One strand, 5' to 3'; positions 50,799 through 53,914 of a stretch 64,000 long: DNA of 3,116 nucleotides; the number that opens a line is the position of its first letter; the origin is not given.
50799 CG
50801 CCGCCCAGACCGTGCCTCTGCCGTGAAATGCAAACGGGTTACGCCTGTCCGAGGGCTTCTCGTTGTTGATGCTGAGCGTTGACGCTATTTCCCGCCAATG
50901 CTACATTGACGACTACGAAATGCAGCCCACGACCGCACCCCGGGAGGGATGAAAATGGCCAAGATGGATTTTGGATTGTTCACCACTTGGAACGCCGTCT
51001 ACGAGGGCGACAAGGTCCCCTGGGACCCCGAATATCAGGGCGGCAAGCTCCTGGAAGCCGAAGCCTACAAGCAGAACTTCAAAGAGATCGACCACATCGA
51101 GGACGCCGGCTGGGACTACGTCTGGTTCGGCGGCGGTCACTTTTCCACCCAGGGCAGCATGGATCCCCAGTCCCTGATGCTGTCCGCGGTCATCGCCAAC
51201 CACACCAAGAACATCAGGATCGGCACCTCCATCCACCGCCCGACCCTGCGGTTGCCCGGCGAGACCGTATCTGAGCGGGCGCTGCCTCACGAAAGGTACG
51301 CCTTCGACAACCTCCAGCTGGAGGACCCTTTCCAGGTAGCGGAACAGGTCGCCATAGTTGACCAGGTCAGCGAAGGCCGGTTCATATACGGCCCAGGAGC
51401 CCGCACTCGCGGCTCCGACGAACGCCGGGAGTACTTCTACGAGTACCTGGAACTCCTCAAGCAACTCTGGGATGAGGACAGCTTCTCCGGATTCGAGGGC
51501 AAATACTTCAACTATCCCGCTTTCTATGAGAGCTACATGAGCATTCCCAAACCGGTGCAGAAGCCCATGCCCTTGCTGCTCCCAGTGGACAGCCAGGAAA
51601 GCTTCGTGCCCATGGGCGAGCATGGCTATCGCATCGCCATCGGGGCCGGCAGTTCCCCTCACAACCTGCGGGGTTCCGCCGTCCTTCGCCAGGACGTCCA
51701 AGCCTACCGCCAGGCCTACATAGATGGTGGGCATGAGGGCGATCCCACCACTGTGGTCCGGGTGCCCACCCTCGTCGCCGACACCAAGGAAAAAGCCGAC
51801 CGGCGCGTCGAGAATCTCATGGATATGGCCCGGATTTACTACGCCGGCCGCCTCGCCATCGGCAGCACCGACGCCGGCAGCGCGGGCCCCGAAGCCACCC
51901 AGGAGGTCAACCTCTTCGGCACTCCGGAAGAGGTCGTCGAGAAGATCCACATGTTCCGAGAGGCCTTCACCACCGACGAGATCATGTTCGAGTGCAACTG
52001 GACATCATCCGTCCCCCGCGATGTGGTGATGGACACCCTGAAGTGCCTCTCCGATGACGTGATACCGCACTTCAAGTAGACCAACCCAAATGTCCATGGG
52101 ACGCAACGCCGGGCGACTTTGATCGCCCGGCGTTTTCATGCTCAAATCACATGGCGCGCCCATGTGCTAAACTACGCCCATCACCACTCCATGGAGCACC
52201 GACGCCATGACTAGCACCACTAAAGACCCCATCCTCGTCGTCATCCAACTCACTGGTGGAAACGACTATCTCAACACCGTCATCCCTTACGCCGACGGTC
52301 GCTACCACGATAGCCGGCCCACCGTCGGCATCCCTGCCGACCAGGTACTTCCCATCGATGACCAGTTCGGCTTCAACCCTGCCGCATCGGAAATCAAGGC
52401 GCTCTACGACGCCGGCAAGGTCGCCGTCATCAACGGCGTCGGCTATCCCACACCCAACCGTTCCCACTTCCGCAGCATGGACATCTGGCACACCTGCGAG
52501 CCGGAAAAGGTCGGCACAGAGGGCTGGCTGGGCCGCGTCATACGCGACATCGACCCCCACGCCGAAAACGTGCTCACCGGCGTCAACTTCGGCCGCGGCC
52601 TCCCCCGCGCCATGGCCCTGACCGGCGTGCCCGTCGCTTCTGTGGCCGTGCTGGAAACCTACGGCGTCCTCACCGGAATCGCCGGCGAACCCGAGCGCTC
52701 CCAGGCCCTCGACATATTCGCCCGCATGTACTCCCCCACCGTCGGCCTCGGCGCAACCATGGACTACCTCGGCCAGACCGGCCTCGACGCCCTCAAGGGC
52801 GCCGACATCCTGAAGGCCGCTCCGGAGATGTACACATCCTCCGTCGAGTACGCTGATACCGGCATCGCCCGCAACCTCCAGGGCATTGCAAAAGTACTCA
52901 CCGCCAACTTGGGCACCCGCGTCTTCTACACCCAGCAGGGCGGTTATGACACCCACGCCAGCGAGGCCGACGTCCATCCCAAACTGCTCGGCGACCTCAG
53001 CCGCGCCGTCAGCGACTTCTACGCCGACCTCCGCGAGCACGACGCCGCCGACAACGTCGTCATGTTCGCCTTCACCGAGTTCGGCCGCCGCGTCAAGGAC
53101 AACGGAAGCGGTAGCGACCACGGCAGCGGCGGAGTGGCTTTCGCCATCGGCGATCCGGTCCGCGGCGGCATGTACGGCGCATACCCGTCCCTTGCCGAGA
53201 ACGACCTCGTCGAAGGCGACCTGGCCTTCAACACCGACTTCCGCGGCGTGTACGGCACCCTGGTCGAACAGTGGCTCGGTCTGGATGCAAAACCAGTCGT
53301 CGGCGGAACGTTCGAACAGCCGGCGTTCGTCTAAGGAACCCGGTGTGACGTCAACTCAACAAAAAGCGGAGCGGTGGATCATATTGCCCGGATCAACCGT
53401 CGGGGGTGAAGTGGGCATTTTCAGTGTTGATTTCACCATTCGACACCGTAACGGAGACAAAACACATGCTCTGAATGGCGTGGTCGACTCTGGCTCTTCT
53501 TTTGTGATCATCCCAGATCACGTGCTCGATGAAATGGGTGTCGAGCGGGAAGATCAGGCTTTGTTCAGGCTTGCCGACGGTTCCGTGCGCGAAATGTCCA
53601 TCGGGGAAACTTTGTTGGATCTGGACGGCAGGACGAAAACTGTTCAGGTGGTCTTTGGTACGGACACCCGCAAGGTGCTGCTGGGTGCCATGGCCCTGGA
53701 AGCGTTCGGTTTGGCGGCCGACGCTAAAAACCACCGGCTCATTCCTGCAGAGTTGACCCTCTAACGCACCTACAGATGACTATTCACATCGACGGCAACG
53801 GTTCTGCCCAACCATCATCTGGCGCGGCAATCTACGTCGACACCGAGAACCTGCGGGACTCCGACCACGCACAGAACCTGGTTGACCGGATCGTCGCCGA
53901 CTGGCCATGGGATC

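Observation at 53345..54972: Retropepsin-like aspartic protease immediately upstream of a NYN nuclease carrying a duplicated, unrecognised roughly 80-aa C-terminal module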

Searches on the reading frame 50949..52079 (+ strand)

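Call 4: search_protein_families(library=pfam, proteins=[window:50949-52079:+], max_evalue=0.01)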
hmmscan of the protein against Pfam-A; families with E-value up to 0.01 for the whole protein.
window:50949-52079:+ (376 aa): 1 family
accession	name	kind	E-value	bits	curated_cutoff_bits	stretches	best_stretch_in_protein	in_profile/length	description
PF00296.26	Bac_luciferase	-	8.1e-31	108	27.9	2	124-341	79-312/314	Luciferase-like monooxygenase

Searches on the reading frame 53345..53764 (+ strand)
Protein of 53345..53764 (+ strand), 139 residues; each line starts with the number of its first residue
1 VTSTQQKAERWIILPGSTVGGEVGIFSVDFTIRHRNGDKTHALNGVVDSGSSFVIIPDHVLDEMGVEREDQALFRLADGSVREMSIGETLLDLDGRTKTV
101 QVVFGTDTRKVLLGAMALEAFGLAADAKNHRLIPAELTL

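Call 4: search_protein_families(library=pfam, proteins=[window:53345-53764:+], max_evalue=0.01)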
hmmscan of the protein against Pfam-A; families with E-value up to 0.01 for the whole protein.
window:53345-53764:+ (139 aa): 2 families
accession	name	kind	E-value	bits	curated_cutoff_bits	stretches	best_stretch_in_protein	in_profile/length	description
PF13975.11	gag-asp_proteas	-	2.5e-05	25.2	28.2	1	42-119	9-91/92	gag-polyprotein putative aspartyl protease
PF13650.11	Asp_protease_2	-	0.00018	22.6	24.3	1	41-115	8-88/90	Aspartyl protease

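Call 6: search_protein_families(library=ncbifam, proteins=[window:53345-53764:+], max_evalue=1)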
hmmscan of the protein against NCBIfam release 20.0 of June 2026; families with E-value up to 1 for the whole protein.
window:53345-53764:+ (139 aa): 2 families
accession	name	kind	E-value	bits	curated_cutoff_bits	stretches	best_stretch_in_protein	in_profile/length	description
TIGR03698.1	clan_AA_DTGF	subfamily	2.2e-10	40.8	57.35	1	28-131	2-106/107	clan AA aspartic protease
TIGR01980.1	sufB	equivalog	0.065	11.9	346.4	1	37-81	161-201/448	Fe-S cluster assembly protein SufB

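Call 7: search_protein_families(library=padloc, proteins=[window:53345-53764:+], max_evalue=1)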
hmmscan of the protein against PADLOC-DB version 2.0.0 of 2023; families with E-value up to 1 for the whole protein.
window:53345-53764:+ (139 aa): 1 family
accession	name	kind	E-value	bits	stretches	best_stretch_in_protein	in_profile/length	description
PDLC04402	PDC-M08B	-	0.017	13.2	1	25-71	9-54/128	-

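Call 61: find_homologous_proteins(query=window:53345-53764:+, max_evalue=0.001)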
Query window:53345-53764:+ (139 aa): 391 proteins with E <= 0.001 among 500 candidates; the best 120 are listed.
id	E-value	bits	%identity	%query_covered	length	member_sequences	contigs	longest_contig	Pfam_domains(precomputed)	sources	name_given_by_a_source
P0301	1.5e-79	282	95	100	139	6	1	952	PF13975.12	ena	-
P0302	2.0e-67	243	81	100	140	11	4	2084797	PF13650.12,PF13975.12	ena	-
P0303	3.6e-67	242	80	100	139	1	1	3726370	PF13650.12,PF13975.12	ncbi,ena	-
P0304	6.1e-66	238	79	99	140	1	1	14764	-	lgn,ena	-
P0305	1.2e-65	237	81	100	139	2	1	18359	-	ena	-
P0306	1.2e-65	237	80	100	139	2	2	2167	-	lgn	-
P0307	1.2e-64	234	80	100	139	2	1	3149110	-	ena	-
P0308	2.3e-64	233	78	100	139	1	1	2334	PF13650.12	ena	-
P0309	1.8e-61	224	75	100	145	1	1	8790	PF13650.12,PF13975.12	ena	-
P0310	2.0e-59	217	78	94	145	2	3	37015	PF13975.12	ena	-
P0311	2.7e-59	217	88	84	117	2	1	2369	PF13650.12,PF13975.12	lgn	-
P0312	9.3e-59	215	77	94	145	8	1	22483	PF13975.12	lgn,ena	-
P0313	1.2e-58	215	73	100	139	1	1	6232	-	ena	-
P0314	2.7e-58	213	77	89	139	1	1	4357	-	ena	-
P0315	4.8e-58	213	76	94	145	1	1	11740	PF13975.12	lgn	-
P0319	3.6e-57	210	72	100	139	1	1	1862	PF13975.12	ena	-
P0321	7.1e-57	209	75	89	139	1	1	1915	PF13975.12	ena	-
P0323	9.9e-57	208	85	84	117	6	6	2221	PF13650.12,PF13975.12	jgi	jgi:predicted aspartyl protease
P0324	1.2e-56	208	71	100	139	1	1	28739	PF13975.12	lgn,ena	-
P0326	4.2e-56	206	70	100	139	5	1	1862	PF13975.12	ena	-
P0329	3.2e-55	203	80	84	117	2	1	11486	PF13975.12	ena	-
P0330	4.1e-54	200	75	92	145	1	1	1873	PF13975.12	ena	-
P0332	4.1e-53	197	72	91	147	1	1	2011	PF13975.12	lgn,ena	-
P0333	6.6e-53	196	85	79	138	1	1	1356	PF13650.12,PF13975.12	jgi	jgi:predicted aspartyl protease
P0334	3.3e-52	194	65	100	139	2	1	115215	PF13650.12,PF13975.12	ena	-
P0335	6.6e-52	193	65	100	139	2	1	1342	PF13975.12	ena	-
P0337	9.0e-52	192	79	84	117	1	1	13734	PF13650.12,PF13975.12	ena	-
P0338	3.7e-51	190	65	100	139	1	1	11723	PF13650.12,PF13975.12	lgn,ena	-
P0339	7.4e-51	189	65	100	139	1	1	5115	PF13650.12,PF13975.12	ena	-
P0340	1.3e-50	189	65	100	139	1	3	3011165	PF13650.12,PF13975.12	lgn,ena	-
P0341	1.4e-50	189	64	100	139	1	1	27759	PF13650.12,PF13975.12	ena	-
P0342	2.0e-50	188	64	100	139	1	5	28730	PF13650.12,PF13975.12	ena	-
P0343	2.2e-50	188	65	100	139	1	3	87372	PF13650.12,PF13975.12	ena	-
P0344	2.3e-50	188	71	91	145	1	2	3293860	PF13975.12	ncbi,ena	-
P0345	2.3e-50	188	65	100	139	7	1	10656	PF13650.12,PF13975.12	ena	-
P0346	2.3e-50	188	64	100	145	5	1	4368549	PF13975.12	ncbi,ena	-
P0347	2.8e-50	188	64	100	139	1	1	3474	PF13650.12,PF13975.12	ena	-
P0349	5.3e-50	187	63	100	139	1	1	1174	PF13650.12,PF13975.12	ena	-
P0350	5.4e-50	187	62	100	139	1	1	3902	PF13650.12,PF13975.12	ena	-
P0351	5.5e-50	187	70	91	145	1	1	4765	PF13975.12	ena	-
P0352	6.1e-50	186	64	100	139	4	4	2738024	PF13650.12,PF13975.12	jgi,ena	jgi:predicted aspartyl protease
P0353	7.2e-50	186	63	100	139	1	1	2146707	PF13650.12,PF13975.12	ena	-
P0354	8.7e-50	186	63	100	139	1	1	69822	PF13650.12,PF13975.12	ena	-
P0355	9.6e-50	186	63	100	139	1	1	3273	PF13650.12,PF13975.12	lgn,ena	-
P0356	9.7e-50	186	62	100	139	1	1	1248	PF13650.12,PF13975.12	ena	-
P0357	1.4e-49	185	64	100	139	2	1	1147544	PF13650.12,PF13975.12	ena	-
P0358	1.5e-49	185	62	100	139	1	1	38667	PF13650.12,PF13975.12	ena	-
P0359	1.6e-49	185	65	100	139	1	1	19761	PF13650.12,PF13975.12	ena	-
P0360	1.6e-49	185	64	100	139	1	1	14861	PF13650.12,PF13975.12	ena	-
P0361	1.8e-49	185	63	100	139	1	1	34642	PF13650.12,PF13975.12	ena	-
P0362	1.9e-49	185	62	100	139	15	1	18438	PF13650.12,PF13975.12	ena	-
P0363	1.9e-49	185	63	100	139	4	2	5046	PF13650.12,PF13975.12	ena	-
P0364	2.1e-49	185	64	100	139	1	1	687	PF13650.12,PF13975.12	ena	-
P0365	2.3e-49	185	64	100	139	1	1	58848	PF13650.12,PF13975.12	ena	-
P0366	2.5e-49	184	63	100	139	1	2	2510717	PF13650.12,PF13975.12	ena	-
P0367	3.0e-49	184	63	100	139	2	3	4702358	PF13650.12,PF13975.12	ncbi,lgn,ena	-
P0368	3.2e-49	184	63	100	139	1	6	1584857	PF13650.12,PF13975.12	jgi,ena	jgi:predicted aspartyl protease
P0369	3.9e-49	184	66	94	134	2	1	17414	PF13650.12,PF13975.12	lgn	-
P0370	4.3e-49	184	63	100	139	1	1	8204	PF13650.12,PF13975.12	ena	-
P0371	4.3e-49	184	64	100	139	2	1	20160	PF13650.12,PF13975.12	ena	-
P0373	5.7e-49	183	65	100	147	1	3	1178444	PF13650.12,PF13975.12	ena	-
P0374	6.7e-49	183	63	100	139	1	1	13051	PF13650.12,PF13975.12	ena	-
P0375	7.0e-49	183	63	100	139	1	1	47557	PF13650.12,PF13975.12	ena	-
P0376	7.9e-49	183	63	100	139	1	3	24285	PF13650.12,PF13975.12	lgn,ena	-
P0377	1.3e-48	182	61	100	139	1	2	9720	PF13650.12,PF13975.12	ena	-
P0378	1.6e-48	182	62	100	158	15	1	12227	PF13650.12,PF13975.12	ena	-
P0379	1.7e-48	182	63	100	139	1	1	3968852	PF13650.12,PF13975.12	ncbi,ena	-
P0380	1.8e-48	182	63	100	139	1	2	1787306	PF13975.12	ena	-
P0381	1.9e-48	182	64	100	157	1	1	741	PF13650.12,PF13975.12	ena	-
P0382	2.2e-48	181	61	100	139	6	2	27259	PF13650.12,PF13975.12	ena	-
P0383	2.5e-48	181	61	100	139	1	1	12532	PF13650.12,PF13975.12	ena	-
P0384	3.6e-48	181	60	100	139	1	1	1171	PF13650.12,PF13975.12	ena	-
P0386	4.1e-48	181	62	100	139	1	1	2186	PF13650.12,PF13975.12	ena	-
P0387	4.6e-48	180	62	100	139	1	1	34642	PF13650.12,PF13975.12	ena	-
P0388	5.2e-48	180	62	100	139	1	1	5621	PF13650.12,PF13975.12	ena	-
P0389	5.5e-48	180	62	100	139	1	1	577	PF13650.12,PF13975.12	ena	-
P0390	5.6e-48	180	62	100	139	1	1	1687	PF13650.12,PF13975.12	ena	-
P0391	5.8e-48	180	62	100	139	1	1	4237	PF13650.12,PF13975.12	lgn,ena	-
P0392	7.4e-48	180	62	100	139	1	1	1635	PF13650.12,PF13975.12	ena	-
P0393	7.6e-48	180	62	100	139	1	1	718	PF13650.12,PF13975.12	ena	-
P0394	7.7e-48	180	62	100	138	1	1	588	PF13650.12,PF13975.12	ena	-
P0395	9.0e-48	179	63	100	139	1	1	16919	PF13650.12,PF13975.12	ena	-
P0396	1.0e-47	179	60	100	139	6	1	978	PF13650.12,PF13975.12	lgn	-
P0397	1.1e-47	179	62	100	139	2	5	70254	PF13650.12,PF13975.12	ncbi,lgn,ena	-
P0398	1.4e-47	179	68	91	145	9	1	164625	PF13650.12,PF13975.12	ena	-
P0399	1.4e-47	179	61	100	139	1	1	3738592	PF13650.12,PF13975.12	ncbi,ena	-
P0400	2.4e-47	178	58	86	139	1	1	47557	PF13650.12,PF13975.12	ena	-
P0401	2.4e-47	178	59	100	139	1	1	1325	PF13650.12,PF13975.12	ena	-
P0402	2.6e-47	178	60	100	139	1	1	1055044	PF13650.12,PF13975.12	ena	-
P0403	2.7e-47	178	61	100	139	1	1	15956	PF13650.12,PF13975.12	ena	-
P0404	3.5e-47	178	61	100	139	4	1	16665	PF13650.12,PF13975.12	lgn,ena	-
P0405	3.8e-47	177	60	100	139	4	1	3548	PF13650.12,PF13975.12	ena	-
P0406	3.9e-47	177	62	100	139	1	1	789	PF13650.12,PF13975.12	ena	-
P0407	4.1e-47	177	61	100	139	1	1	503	PF13650.12,PF13975.12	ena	-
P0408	4.4e-47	177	59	100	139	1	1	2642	PF13650.12,PF13975.12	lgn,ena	-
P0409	5.1e-47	177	60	100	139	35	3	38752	PF13650.12,PF13975.12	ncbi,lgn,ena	-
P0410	8.0e-47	176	61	100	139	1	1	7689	PF13650.12,PF13975.12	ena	-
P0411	8.0e-47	176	59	100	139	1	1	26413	PF13650.12,PF13975.12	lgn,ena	-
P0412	9.0e-47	176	61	100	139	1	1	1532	PF13650.12,PF13975.12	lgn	-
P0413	9.1e-47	176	61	100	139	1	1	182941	PF13650.12,PF13975.12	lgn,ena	-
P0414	9.2e-47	176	61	100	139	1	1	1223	PF13650.12,PF13975.12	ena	-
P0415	9.8e-47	176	63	100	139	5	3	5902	PF13650.12,PF13975.12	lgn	-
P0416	1.1e-46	176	60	100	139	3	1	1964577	PF13650.12,PF13975.12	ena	-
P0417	1.2e-46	176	58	100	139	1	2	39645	PF13650.12,PF13975.12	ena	-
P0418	1.2e-46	176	60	100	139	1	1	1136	PF13650.12,PF13975.12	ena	-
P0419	1.4e-46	176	60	100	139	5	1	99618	PF13650.12,PF13975.12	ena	-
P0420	1.7e-46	175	63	100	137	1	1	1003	PF13650.12,PF13975.12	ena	-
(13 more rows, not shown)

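Call 62: find_encoding_contigs(protein=P0367, flank=5000, max_places=2)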
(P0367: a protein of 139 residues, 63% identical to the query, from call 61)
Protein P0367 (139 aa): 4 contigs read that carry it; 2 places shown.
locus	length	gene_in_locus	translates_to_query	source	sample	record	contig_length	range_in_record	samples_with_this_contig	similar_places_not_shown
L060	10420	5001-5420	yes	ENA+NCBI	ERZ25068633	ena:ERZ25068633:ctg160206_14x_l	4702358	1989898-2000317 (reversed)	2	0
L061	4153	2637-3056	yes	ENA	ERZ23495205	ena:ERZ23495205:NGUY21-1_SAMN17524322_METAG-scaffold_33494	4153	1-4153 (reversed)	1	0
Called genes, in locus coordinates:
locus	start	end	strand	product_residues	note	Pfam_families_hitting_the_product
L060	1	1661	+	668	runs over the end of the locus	PF05378:Hydant_A_N, PF01968:Hydantoinase_A, PF19278:Hydant_A_C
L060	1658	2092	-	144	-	PF05942:PaREP1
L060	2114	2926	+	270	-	PF02585:PIG-L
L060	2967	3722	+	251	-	-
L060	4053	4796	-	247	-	-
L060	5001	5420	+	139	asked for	PF13650:Asp_protease_2 (weak), PF13975:gag-asp_proteas (weak)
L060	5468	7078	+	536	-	PF02538:Hydantoinase_B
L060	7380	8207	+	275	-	PF04072:LCM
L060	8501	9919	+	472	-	PF00171:Aldedh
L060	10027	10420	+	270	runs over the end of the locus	PF02585:PIG-L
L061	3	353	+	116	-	?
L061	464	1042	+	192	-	PF13274:SocA_Panacea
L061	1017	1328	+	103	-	-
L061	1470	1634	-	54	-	-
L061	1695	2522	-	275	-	-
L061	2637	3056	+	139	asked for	PF13650:Asp_protease_2 (weak), PF13975:gag-asp_proteas (weak)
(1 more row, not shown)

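Call 63: find_encoding_contigs(protein=P0379, flank=5000, max_places=2)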
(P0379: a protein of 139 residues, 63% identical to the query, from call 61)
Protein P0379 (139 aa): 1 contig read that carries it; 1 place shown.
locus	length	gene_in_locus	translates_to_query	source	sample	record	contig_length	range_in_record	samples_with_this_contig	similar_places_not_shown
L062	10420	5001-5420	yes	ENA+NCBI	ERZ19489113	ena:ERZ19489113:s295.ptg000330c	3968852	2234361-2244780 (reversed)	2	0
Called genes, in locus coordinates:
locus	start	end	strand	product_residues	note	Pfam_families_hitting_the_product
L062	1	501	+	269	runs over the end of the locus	PF05685:Uma2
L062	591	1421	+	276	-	PF05685:Uma2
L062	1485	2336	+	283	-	PF05685:Uma2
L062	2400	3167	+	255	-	PF05685:Uma2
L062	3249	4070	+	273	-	PF02585:PIG-L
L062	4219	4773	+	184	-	PF13274:SocA_Panacea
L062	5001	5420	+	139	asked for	PF13650:Asp_protease_2, PF13975:gag-asp_proteas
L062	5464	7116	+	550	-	PF01555:N6_N4_Mtase, PF04471:Mrr_cat, PF22722:NA-iREase1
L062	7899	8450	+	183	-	PF13274:SocA_Panacea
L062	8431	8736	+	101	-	-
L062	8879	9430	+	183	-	PF13274:SocA_Panacea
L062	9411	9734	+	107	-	-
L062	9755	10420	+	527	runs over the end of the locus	PF02538:Hydantoinase_B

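Call 68: search_protein_families(library=phrogs, proteins=[window:53345-53764:+], max_evalue=0.01)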
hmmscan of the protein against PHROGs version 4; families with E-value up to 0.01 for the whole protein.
window:53345-53764:+ (139 aa): 0 families
